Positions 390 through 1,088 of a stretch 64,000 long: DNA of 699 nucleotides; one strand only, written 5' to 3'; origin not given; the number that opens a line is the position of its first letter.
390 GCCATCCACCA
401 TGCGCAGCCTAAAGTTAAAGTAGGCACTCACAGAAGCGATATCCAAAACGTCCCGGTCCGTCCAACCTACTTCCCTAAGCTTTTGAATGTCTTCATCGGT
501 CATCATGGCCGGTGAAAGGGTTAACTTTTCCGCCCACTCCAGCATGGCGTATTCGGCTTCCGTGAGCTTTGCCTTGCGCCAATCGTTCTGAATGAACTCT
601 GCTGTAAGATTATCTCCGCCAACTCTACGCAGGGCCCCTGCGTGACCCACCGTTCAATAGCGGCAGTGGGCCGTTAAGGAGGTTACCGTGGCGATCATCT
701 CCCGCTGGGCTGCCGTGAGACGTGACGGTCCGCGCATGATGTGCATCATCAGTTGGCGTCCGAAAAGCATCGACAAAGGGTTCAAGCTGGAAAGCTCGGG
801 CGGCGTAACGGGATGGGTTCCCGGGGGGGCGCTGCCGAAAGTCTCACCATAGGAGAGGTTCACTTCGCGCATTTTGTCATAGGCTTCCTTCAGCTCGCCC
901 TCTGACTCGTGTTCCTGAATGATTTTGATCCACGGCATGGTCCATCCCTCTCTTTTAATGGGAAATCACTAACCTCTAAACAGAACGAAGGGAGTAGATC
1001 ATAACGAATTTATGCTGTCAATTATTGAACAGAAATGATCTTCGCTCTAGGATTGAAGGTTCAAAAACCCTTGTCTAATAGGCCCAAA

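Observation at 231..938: Probable Cys-x-x-Sec selenoprotein of the AhpD/CMD family: in-frame UGA plus SECIS-like hairpin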

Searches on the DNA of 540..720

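Call 28: search_rna_families(source=window, start=540, end=720, threshold=evalue, max_evalue=10, show_alignments=3)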
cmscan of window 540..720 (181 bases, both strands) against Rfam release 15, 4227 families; matches with E-value up to 10: 0.
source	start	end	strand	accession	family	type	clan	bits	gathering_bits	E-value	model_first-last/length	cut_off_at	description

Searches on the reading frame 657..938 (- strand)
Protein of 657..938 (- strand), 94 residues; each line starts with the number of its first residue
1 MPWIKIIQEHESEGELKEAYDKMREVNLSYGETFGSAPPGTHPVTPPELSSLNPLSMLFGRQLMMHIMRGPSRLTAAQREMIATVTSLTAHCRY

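Call 42: list_cluster_members(proteins=[P0001, window:657-938:-, P0015, P0059])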
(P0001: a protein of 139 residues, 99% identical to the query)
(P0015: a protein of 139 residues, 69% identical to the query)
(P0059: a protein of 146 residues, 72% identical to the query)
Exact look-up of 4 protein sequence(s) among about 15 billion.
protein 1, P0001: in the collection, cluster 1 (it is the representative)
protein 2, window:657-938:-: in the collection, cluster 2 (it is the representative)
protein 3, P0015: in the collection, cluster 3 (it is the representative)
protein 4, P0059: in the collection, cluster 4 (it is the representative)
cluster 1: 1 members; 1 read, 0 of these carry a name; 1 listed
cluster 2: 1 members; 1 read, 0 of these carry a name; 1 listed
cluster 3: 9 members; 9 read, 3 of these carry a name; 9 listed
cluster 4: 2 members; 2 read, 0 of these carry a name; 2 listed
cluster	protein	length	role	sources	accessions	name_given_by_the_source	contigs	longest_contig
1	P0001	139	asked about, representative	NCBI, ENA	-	-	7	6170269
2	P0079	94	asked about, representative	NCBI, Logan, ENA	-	-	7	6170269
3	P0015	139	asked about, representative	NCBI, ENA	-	-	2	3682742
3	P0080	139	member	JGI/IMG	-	hypothetical protein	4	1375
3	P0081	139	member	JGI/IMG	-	hypothetical protein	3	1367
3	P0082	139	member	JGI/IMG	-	hypothetical protein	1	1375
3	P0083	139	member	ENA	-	-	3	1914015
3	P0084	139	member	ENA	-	-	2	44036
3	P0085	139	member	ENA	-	-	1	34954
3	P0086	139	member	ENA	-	-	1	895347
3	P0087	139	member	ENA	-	-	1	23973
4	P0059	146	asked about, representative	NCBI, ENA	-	-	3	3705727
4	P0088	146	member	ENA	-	-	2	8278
